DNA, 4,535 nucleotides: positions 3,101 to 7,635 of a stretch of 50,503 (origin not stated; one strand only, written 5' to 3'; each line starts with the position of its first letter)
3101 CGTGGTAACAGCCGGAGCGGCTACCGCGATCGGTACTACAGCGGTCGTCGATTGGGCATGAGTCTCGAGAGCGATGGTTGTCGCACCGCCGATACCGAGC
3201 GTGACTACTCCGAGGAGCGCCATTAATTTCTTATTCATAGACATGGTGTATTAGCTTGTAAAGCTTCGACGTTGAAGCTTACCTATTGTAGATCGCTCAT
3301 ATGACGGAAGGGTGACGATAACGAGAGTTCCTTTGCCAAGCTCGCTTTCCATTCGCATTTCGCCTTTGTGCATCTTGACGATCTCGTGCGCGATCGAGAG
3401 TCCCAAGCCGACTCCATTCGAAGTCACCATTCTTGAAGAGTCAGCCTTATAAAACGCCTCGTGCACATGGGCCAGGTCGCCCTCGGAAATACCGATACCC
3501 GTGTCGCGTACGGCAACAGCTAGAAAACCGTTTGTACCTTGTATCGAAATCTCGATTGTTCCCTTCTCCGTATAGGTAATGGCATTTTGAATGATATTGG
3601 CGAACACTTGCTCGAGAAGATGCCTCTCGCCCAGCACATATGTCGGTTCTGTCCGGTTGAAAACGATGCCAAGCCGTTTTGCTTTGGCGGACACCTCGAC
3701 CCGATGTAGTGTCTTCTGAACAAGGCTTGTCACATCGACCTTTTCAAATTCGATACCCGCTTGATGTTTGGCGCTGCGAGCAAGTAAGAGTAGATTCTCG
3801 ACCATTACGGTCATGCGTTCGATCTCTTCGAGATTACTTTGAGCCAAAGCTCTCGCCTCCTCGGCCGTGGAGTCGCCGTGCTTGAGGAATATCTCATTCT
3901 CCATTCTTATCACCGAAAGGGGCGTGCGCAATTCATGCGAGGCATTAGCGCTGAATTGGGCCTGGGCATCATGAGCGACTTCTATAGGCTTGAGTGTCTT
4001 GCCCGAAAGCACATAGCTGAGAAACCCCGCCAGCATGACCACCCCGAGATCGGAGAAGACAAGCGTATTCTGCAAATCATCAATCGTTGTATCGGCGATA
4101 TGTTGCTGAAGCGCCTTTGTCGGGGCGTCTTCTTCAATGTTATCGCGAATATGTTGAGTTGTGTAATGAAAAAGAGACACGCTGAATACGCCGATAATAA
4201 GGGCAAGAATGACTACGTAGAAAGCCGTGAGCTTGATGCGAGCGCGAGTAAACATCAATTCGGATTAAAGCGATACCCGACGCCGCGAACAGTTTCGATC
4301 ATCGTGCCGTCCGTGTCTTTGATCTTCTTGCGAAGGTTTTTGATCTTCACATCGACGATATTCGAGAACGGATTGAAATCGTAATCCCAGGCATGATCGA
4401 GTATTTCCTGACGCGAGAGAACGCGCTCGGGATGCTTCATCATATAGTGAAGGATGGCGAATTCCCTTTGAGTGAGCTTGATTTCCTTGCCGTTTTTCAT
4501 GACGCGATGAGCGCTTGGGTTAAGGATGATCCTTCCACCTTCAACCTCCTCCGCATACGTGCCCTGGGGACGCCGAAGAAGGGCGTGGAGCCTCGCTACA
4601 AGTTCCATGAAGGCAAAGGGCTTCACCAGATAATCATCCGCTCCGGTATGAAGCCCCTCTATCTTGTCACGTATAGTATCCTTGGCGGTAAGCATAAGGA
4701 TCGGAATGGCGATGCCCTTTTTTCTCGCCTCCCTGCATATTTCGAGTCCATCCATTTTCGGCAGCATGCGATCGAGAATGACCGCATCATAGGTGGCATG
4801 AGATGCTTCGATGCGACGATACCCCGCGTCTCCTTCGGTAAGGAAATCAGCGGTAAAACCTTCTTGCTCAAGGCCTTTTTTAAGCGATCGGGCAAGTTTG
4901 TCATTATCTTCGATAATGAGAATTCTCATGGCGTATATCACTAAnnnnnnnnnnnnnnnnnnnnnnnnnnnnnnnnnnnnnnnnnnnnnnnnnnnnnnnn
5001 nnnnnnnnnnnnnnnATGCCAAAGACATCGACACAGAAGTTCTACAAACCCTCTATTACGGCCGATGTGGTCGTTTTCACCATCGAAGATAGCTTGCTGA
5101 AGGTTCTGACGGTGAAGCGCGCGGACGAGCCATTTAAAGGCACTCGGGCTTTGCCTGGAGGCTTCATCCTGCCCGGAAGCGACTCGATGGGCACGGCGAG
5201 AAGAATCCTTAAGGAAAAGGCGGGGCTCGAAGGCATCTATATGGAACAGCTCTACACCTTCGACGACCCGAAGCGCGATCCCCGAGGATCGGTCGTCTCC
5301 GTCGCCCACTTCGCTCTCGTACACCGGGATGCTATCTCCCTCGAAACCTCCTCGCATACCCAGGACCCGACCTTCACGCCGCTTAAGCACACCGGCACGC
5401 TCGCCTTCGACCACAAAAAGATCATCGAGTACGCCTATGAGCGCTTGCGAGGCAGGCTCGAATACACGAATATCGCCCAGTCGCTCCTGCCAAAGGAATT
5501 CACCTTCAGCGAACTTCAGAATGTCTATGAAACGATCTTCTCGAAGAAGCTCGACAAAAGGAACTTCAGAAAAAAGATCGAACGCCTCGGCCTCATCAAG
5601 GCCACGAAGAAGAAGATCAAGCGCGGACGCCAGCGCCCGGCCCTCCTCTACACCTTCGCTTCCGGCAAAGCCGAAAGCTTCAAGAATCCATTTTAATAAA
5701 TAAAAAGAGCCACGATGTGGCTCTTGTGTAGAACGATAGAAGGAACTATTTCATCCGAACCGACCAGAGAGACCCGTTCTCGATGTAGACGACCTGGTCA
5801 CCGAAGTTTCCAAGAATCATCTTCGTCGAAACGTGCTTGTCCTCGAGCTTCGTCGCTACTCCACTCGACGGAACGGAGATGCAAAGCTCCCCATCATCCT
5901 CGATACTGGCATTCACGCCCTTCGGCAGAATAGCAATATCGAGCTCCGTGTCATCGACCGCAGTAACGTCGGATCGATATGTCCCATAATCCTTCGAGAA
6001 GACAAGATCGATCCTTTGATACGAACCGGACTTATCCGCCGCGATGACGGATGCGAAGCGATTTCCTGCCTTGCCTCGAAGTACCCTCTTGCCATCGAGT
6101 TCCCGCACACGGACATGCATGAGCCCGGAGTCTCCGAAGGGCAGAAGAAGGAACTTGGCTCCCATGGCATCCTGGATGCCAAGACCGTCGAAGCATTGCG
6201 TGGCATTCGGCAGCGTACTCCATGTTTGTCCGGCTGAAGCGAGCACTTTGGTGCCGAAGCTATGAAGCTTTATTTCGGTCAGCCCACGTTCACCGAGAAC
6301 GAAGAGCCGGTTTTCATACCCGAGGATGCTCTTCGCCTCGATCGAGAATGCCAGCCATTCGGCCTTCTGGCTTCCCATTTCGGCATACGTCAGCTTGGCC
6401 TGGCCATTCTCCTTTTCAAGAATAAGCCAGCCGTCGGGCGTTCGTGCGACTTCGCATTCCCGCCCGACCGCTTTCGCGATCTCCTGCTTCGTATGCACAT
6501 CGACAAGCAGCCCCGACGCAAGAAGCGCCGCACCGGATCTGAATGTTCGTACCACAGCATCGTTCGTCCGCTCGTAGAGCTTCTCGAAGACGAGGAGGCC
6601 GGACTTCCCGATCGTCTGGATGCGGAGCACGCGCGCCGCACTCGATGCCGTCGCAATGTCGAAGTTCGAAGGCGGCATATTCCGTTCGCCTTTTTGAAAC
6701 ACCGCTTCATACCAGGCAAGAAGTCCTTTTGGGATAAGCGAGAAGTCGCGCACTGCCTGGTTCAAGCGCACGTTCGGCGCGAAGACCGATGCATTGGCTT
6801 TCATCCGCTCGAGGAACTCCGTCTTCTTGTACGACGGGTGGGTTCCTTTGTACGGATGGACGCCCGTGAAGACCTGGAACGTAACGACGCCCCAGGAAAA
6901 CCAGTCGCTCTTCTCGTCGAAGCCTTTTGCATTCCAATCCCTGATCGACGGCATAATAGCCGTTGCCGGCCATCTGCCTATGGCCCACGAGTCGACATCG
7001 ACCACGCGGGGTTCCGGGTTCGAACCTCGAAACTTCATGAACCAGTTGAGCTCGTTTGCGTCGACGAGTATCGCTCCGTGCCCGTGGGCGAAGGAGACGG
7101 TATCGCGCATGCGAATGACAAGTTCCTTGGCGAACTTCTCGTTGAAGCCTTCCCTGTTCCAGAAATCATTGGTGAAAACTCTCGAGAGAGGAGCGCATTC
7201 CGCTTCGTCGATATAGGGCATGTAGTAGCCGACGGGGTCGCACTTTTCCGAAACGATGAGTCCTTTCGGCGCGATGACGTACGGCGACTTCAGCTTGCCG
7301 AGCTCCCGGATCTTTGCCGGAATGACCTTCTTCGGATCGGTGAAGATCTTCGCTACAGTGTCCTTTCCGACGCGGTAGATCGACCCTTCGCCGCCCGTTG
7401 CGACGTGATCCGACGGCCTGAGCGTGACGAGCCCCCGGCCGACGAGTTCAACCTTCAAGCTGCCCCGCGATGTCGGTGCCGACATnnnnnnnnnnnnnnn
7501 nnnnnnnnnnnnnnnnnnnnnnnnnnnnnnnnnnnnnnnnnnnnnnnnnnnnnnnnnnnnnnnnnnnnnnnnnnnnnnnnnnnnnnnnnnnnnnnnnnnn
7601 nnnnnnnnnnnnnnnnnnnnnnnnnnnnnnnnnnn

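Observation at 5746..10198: The TerY-P-type triad appears co-transcribed with a nicotinamidase from an NrtR-controlled promoter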

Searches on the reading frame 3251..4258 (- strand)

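Call 51: search_protein_families(library=pfam, proteins=[window:3251-4258:-], max_evalue=0.001)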
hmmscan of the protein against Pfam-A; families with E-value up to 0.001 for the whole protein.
window:3251-4258:- (335 aa): 2 families
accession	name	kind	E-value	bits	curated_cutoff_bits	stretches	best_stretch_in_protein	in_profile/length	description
PF02518.31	HATPase_c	-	5.9e-26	91.5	26.4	1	212-319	3-109/111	Histidine kinase-, DNA gyrase B-, and HSP90-like ATPase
PF00512.31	HisKA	-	6e-15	55.5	26.9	1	99-162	2-63/66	His Kinase A (phospho-acceptor) domain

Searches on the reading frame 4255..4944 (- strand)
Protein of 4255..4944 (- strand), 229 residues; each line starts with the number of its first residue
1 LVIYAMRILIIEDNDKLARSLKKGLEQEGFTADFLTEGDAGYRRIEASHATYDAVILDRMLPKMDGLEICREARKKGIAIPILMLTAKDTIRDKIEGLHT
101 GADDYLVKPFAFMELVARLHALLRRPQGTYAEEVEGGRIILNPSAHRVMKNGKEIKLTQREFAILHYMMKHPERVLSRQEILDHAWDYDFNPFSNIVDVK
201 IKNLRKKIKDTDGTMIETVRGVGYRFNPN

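Call 51: search_protein_families(library=pfam, proteins=[window:4255-4944:-], max_evalue=0.001)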
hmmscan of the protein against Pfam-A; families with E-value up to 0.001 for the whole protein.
window:4255-4944:- (229 aa): 2 families
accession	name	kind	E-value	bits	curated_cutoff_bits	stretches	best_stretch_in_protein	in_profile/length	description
PF00486.34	Trans_reg_C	-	9.5e-29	99.7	26.2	1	152-226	1-77/77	Transcriptional regulatory protein, C terminal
PF00072.30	Response_reg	-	9.9e-26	90.5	30.2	1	8-119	1-110/111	Response regulator receiver domain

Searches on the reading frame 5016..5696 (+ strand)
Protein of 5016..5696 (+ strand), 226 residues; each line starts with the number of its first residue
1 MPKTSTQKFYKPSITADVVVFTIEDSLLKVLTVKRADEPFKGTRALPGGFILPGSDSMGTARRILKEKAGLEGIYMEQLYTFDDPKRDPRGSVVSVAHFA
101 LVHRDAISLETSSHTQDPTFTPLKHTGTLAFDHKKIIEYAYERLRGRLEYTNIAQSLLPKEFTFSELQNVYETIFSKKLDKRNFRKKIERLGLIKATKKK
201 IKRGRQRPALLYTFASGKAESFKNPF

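Call 3: search_protein_families(library=pfam, proteins=[window:5016-5696:+], max_evalue=0.01)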
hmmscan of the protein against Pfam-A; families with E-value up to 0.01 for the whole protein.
window:5016-5696:+ (226 aa): 3 families
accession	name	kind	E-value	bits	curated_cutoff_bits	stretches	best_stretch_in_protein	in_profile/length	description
PF21906.2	NrtR_WHD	-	4.9e-23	81.5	27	1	156-214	3-61/61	NrtR DNA-binding winged helix domain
PF19368.5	AraR_C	-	2.5e-13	50.5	23.8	1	150-220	1-72/82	AraR C-terminal winged HTH domain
PF00293.34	NUDIX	-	4.1e-09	37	21.1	1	17-124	5-116/134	NUDIX domain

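Call 4: search_protein_families(library=padloc, proteins=[window:5016-5696:+], max_evalue=0.01)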
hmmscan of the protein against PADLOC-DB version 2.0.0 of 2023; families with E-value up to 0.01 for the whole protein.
window:5016-5696:+ (226 aa): 0 families

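Call 6: search_protein_families(library=ncbifam, proteins=[window:5016-5696:+], max_evalue=1)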
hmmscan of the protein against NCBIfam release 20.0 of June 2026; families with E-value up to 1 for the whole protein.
window:5016-5696:+ (226 aa): 7 families
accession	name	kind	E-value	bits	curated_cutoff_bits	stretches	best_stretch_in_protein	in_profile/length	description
NF050029.2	TransRepNtr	equivalog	2e-47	161.7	400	1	6-217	14-228/245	ADPR responsive transcriptional repressor NtrR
NF003790.0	PRK05379.2-2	equivalog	8.5e-08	31.7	403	1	14-138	218-348/354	bifunctional nicotinamide mononucleotide adenylyltransferase/ADP-ribose pyrophosphatase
NF003786.0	PRK05379.1-2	equivalog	5.6e-06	25.8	397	1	12-105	216-312/354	bifunctional nicotinamide-nucleotide adenylyltransferase/Nudix hydroxylase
NF003788.0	PRK05379.1-5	equivalog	2.9e-05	23.5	354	1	11-113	210-316/351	bifunctional nicotinamide-nucleotide adenylyltransferase/Nudix hydroxylase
NF003791.0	PRK05379.2-3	equivalog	9.7e-05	21.7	409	1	12-100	200-291/340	bifunctional nicotinamide-nucleotide adenylyltransferase/Nudix hydroxylase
NF003787.0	PRK05379.1-4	equivalog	0.0012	17.9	449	1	28-98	219-295/346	bifunctional nicotinamide-nucleotide adenylyltransferase/Nudix hydroxylase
NF003785.0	PRK05379.1-1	equivalog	0.17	11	418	1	9-94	198-286/347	bifunctional nicotinamide-nucleotide adenylyltransferase/Nudix hydroxylase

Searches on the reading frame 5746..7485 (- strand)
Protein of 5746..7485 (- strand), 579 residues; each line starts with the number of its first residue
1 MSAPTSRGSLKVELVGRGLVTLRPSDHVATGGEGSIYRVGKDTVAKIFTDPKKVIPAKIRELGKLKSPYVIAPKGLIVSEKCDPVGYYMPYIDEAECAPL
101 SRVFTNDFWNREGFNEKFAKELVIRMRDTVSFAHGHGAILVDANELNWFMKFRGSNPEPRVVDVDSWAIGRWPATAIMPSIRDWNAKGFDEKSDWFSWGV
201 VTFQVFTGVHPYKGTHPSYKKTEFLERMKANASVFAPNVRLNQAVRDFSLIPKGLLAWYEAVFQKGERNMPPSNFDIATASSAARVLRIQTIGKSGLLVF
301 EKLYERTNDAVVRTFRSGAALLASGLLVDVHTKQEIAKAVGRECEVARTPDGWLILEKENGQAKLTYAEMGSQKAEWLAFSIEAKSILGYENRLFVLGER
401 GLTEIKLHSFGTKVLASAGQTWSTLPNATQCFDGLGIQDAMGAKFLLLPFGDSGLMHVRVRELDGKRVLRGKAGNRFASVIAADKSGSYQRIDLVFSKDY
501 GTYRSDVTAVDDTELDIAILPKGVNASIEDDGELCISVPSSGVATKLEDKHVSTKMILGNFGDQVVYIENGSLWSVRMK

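Call 3: search_protein_families(library=pfam, proteins=[window:5746-7485:-], max_evalue=0.01)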
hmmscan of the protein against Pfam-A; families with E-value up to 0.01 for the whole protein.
window:5746-7485:- (579 aa): 2 families
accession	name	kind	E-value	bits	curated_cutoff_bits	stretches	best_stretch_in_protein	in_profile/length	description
PF00069.31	Pkinase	-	0.0024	17.8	31.7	0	186-235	171-220/263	Protein kinase domain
PF07714.23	PK_Tyr_Ser-Thr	-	0.0059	16.4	23.1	1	185-227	177-219/258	Protein tyrosine and serine/threonine kinase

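Call 4: search_protein_families(library=padloc, proteins=[window:5746-7485:-], max_evalue=0.01)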
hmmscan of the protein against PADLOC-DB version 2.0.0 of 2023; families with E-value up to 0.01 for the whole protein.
window:5746-7485:- (579 aa): 2 families
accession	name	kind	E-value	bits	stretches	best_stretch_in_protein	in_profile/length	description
PDLC04138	mad6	-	0.00034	17.6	1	187-228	231-272/659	mads_6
PDLC04040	PD-T4-6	-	0.0057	13.4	1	188-218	181-211/547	-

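Call 6: search_protein_families(library=ncbifam, proteins=[window:5746-7485:-], max_evalue=1)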
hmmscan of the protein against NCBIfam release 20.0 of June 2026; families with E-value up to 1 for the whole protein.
window:5746-7485:- (579 aa): 4 families
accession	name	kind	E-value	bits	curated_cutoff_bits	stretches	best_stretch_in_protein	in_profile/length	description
NF038150.1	lanthi_synth_IV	equivalog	0.0043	15.4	650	1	110-247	290-430/851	class IV lanthionine synthetase LanL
NF047741.1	antiphage_MADS6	equivalog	0.014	13.9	460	1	187-227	378-418/612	methylation-associated defense system protein kinase MAD6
NF033483.0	PknB_PASTA_kin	equivalog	0.028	13.4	450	1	189-217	185-213/563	Stk1 family PASTA domain-containing Ser/Thr kinase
NF007040.0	PRK09496.3-3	equivalog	0.078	11.5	455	1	473-525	80-130/462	Trk system potassium transporter TrkA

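Call 7: search_protein_families(library=pfam, proteins=[window:5746-7485:-], max_evalue=10)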
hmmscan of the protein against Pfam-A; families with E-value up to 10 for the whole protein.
window:5746-7485:- (579 aa): 2 families
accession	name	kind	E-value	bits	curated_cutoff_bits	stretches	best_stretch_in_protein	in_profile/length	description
PF00069.31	Pkinase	-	0.0024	17.8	31.7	1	186-235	171-220/263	Protein kinase domain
PF07714.23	PK_Tyr_Ser-Thr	-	0.0059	16.4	23.1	1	185-227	177-219/258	Protein tyrosine and serine/threonine kinase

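Call 44: find_homologous_proteins(query=window:5746-7485:-)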
Query window:5746-7485:- (579 aa): 705 proteins with E <= 0.001 among 8000 candidates; the best 120 are listed.
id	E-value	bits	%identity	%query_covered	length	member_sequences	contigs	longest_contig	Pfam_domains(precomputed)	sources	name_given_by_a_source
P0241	0.0e+0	1322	100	100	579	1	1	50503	-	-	-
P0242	4.3e-261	886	67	100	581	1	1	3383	PF00069.32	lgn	-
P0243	3.7e-255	866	66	100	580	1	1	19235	PF00069.32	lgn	-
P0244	1.0e-254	865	65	100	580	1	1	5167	PF00069.32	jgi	jgi:hypothetical protein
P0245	1.9e-246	837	65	100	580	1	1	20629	-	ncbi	-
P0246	2.6e-244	830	65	98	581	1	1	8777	PF00069.32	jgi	jgi:hypothetical protein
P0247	2.4e-220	751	58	99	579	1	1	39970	-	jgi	jgi:hypothetical protein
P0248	4.9e-219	747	56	99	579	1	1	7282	PF00069.32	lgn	-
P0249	3.8e-210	717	56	100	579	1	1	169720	PF00069.32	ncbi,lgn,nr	ncbi:MAG: hypothetical protein KBC81_00215 [Candidatus Pacebacteria bacterium]|nr:hypothetical prote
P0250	1.3e-209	716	54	99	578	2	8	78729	PF00069.32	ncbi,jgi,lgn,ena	ncbi:MAG TPA: hypothetical protein VJC12_01595 [Candidatus Paceibacterota bacterium]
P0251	1.8e-209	715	55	99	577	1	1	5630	-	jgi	jgi:hypothetical protein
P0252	5.7e-208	710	56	100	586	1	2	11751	-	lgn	-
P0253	3.2e-207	708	56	100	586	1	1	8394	-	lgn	-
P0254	9.8e-206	703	55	99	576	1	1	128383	-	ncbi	-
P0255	4.6e-205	701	55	100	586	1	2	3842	-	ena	-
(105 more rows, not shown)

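Call 47: search_protein_families(library=padloc, proteins=[window:5746-7485:-], max_evalue=10)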
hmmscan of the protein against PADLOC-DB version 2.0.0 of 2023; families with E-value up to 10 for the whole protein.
window:5746-7485:- (579 aa): 5 families
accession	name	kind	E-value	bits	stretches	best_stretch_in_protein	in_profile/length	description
PDLC04138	mad6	-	0.00034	17.6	1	187-228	231-272/659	mads_6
PDLC04040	PD-T4-6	-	0.0057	13.4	1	188-218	181-211/547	-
PDLC04042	PD-T4-6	-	0.012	13.3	1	187-239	187-239/292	-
PDLC04053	PD-T4-6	-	0.018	12.5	1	189-239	188-238/311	-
PDLC04047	PD-T4-6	-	0.035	11.2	1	190-217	190-217/327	-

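Call 59: predict_structure(alignment_id=A3)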
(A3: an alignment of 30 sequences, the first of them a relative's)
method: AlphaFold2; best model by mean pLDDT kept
length: 579 residues; sequences in the alignment: 30
mean_pLDDT: 86.0   pTM: 0.53
mean pLDDT of the five models: 86.0, 85.3, 84.9, 83.4, 83.0
residues with pLDDT >= 90: 274; 70-90: 262; 50-70: 18; < 50: 25
segments of 3 or more residues with pLDDT < 50: 1-6, 277-295
pLDDT, mean of each block of 10 residues (from residue 1): 52 93 87 83 90 90 88 93 92 81 89 90 92 88 84 86 86 79 87 92 94 88 87 88 81 89 88 61 38 59 89 92 94 89 91 92 91 81 92 91 89 87 91 93 90 82 94 91 93 90 90 87 87 87 84 87 89 85
secondary structure, 60 per line:
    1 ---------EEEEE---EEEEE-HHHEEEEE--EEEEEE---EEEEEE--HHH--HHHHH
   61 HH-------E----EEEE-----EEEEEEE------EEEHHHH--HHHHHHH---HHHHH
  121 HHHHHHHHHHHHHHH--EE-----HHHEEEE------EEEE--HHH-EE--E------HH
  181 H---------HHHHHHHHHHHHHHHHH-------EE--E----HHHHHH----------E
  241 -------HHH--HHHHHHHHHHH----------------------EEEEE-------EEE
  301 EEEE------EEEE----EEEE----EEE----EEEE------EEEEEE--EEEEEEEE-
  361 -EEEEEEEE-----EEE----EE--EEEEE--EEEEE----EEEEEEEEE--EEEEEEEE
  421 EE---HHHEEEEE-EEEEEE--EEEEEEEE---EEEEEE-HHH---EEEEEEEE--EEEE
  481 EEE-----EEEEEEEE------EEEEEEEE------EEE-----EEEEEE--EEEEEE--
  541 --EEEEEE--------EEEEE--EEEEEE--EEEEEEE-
elements in order: E10-14 E18-22 E27-31 E34-39 E43-48 H56-62 E75-78 E84-90 E97-99 H100-103 H106-112 H116-135 E148-151 E158-161 H191-207 H224-229 H253-263 E286-290 E298-304 E311-314 E319-322 E327-329 E334-337 E344-349 E352-359 E362-369 E375-377 E386-390 E393-397 E402-410 E413-422 E429-433 E435-440 E443-450 E454-459 E467-474 E477-483 E489-496 E503-510 E517-519 E525-530 E533-538 E543-548 E557-561 E564-569 E572-578

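Call 63: fold_search(model_id=the predicted structure, library=pdb)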
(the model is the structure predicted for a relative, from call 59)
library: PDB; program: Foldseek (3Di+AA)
matches with E <= 10: 1919; with E <= 0.001: 1220
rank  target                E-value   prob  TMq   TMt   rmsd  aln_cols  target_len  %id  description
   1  8u7h                  1.8e-11  1.00  0.33  0.18  19.1       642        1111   12  Cryo-EM structure of LRRK2 bound to type I inhibitor GNE-7915 (released 2024-01-31)
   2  8tze                  5.2e-10  1.00  0.30  0.24  18.2       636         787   12  Structure of C-terminal half of LRRK2 bound to GZD-824 (released 2023-12-06)
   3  8uso_A                1.7e-08  1.00  0.29  0.37  22.5       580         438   12  Full-length human CaMKII delta holoenzyme (released 2024-03-27)
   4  8uso_B                2.2e-08  1.00  0.32  0.41  22.7       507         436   13  Full-length human CaMKII delta holoenzyme (released 2024-03-27)
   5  8txz                  2.2e-08  1.00  0.32  0.23  16.8       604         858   12  Structure of C-terminal LRRK2 bound to MLi-2 (released 2023-12-06)
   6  8uso_C                2.4e-08  1.00  0.30  0.40  23.0       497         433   13  Full-length human CaMKII delta holoenzyme (released 2024-03-27)
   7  8fac                  2.6e-08  1.00  0.28  0.14  18.4       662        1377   11  Structure of the leucine-rich repeat kinase 1 monomer (released 2023-08-16)
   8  5t5t_A                7.1e-08  1.00  0.33  0.50  15.8       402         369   13  AMPK bound to allosteric activator (released 2017-03-29)
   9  5u6y_A                1.4e-07  1.00  0.31  0.38  30.6       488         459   12  Pseudo-atomic model of the CaMKIIa holoenzyme. (released 2017-06-21)
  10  6xag_D                1.5e-07  1.00  0.32  0.62  11.8       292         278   17  Apo BRAF dimer bound to 14-3-3 (released 2020-10-07)
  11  5ci7                  1.8e-07  1.00  0.33  0.63   5.5       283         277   16  Structure of ULK1 bound to a selective inhibitor (released 2015-08-26)
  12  6e4u_A                2.0e-07  1.00  0.32  0.48  15.2       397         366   13  Structure of AMPK bound to activator (released 2018-08-08)
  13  6x5q_A                2.1e-07  1.00  0.29  0.58   4.9       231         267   16  Cocrystal structure of human CaMKII-alpha (CAMK2A)kinase domain and GluA1 (released 2020-12-23)
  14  3kk8                  2.1e-07  1.00  0.33  0.62  13.3       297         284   13  CaMKII Substrate Complex A (released 2010-02-09)
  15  7f3g_B                2.2e-07  1.00  0.32  0.64   5.2       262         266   13  Crystal structure of DCLK1 kinase domain in complex with ruxolitinib (released 2021-08-18)
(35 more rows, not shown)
